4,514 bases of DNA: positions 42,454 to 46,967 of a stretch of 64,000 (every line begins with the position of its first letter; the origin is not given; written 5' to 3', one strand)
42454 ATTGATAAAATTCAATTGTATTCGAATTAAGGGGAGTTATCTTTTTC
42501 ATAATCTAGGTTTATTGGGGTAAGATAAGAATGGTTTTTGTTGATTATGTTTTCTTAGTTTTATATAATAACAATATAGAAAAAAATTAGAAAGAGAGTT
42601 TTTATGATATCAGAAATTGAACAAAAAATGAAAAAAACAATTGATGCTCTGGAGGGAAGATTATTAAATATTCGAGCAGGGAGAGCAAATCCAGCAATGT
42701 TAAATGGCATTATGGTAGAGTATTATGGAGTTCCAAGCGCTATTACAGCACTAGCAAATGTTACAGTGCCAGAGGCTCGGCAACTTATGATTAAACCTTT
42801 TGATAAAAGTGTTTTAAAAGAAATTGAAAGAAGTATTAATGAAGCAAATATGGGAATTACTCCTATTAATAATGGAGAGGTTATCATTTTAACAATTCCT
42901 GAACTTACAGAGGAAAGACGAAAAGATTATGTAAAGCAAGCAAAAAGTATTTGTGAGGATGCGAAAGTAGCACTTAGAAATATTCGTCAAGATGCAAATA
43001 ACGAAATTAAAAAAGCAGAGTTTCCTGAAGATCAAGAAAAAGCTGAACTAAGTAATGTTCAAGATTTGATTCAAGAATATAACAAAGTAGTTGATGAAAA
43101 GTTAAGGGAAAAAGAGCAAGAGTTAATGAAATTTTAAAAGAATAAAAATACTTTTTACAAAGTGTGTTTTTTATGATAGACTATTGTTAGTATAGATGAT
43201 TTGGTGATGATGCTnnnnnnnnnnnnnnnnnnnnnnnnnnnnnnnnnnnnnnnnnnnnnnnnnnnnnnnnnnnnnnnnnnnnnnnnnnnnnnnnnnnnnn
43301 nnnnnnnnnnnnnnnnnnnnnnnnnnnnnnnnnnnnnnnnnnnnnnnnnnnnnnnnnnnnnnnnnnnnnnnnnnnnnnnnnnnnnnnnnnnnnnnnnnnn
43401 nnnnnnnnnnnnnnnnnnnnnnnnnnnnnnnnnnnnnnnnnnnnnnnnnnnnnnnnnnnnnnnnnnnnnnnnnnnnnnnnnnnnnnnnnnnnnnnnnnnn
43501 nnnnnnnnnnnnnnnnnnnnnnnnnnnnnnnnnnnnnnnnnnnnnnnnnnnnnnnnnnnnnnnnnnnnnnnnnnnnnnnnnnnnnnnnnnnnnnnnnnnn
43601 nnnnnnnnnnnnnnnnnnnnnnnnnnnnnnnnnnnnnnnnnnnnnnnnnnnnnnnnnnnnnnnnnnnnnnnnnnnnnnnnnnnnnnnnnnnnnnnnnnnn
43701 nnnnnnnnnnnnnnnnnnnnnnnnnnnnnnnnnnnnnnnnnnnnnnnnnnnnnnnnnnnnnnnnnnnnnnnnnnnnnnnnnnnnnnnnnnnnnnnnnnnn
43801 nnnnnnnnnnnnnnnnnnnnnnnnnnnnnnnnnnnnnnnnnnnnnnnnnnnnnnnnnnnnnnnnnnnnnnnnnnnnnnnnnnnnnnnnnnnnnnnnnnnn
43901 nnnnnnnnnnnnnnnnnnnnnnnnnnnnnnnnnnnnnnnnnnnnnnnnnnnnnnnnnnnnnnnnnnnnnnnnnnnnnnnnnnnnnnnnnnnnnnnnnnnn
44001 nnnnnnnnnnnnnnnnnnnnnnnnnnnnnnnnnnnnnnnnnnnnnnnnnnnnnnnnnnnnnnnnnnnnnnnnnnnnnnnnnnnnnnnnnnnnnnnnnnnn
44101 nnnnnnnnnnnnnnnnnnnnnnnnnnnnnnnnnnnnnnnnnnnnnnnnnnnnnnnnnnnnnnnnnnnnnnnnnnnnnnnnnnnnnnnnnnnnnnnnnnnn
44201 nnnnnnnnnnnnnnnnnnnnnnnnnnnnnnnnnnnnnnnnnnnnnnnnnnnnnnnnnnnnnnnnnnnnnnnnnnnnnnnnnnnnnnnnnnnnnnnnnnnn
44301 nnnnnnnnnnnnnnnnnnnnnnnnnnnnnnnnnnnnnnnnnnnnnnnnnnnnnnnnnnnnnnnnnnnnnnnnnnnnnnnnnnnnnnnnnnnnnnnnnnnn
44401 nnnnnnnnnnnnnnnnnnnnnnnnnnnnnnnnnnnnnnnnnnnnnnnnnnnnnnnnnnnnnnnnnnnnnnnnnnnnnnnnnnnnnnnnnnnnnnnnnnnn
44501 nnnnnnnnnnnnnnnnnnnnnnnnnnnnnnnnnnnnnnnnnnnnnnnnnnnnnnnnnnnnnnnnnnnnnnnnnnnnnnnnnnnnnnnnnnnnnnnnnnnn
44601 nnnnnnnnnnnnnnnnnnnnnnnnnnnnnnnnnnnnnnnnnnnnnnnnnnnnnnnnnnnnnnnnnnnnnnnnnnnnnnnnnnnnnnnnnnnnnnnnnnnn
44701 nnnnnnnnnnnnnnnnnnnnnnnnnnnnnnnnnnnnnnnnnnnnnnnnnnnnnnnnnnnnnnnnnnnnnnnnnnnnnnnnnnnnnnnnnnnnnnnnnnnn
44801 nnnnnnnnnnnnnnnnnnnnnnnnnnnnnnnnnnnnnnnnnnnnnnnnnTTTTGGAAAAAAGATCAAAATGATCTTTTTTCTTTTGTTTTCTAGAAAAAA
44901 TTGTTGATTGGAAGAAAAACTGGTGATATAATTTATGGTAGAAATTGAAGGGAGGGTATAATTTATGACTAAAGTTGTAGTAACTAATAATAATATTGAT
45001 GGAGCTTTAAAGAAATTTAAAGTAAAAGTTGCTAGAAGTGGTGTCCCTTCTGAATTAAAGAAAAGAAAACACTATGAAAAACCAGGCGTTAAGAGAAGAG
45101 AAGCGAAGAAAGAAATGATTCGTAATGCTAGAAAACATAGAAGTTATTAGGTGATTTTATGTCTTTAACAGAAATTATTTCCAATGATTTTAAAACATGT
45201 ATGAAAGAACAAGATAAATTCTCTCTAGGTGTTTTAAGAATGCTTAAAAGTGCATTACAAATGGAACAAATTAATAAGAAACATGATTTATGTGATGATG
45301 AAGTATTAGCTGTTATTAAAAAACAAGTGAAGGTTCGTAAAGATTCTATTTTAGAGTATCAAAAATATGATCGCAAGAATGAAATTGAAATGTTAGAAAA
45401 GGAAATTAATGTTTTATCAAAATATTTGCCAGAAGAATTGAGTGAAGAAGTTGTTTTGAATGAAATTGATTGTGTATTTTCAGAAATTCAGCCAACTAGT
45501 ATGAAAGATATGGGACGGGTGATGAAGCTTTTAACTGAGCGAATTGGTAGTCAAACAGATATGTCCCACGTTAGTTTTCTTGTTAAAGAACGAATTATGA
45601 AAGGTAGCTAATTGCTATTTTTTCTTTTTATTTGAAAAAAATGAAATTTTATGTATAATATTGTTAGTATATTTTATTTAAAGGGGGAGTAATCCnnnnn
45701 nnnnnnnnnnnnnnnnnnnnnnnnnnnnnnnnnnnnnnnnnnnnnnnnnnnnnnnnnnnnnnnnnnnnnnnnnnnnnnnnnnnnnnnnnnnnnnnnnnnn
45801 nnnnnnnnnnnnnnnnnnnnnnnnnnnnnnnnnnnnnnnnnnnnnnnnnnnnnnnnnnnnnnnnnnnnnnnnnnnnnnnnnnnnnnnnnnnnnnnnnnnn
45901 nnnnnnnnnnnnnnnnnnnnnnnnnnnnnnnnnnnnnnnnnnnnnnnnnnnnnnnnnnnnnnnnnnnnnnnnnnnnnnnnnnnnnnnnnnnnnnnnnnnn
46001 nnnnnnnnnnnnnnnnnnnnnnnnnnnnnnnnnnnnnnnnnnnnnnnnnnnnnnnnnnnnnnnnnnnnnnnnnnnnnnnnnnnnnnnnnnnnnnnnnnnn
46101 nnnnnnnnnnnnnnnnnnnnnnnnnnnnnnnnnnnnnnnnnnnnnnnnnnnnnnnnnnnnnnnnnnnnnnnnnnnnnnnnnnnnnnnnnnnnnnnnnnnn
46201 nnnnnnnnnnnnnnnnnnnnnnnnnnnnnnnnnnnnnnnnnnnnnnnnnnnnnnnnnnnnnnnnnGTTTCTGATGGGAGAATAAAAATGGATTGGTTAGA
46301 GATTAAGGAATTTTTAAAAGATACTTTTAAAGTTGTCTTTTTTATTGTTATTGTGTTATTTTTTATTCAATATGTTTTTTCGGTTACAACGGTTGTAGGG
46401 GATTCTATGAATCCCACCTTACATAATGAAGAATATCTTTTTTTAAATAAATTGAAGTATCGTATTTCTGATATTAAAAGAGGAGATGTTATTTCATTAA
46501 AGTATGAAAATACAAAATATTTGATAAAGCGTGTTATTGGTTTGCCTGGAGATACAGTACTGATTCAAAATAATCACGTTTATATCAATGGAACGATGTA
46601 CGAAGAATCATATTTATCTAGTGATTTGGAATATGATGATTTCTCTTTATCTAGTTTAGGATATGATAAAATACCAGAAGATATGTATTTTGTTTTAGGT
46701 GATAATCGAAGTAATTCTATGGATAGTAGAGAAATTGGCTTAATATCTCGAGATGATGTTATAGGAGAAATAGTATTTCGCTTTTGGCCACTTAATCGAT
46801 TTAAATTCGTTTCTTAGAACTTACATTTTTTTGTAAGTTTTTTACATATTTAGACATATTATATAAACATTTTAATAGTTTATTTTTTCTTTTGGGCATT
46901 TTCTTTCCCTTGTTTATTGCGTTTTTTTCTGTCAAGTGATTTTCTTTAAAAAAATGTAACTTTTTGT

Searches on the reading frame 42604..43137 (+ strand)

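Call 13: search_protein_families(library=pfam, proteins=[window:42604-43137:+])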
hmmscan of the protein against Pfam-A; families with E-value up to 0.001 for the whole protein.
window:42604-43137:+ (177 aa): 1 family
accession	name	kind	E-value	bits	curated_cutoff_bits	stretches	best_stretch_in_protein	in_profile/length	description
PF01765.24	RRF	-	1.5e-56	191.2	29.7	1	19-175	4-164/164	Ribosome recycling factor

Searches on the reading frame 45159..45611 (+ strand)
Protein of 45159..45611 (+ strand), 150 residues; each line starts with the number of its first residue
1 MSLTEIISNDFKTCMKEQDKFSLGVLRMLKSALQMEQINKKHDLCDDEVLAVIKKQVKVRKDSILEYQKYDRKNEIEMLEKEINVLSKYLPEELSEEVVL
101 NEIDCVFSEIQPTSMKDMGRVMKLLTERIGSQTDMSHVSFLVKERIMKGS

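Call 13: search_protein_families(library=pfam, proteins=[window:45159-45611:+])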
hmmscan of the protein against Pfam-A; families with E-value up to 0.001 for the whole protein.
window:45159-45611:+ (150 aa): 1 family
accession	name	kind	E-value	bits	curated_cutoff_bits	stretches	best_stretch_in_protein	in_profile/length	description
PF09424.15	YqeY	-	8.7e-42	143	27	1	6-145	3-142/143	Yqey-like protein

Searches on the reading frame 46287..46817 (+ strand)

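Call 13: search_protein_families(library=pfam, proteins=[window:46287-46817:+])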
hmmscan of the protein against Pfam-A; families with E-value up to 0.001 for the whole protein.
window:46287-46817:+ (176 aa): 2 families
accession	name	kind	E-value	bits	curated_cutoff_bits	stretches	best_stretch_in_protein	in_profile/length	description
PF10502.14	Peptidase_S26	-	5.5e-48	163.5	22.9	1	14-167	5-168/168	Signal peptidase, peptidase S26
PF00717.28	Peptidase_S24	-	3.6e-05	23.9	23.3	1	34-99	38-98/116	Peptidase S24-like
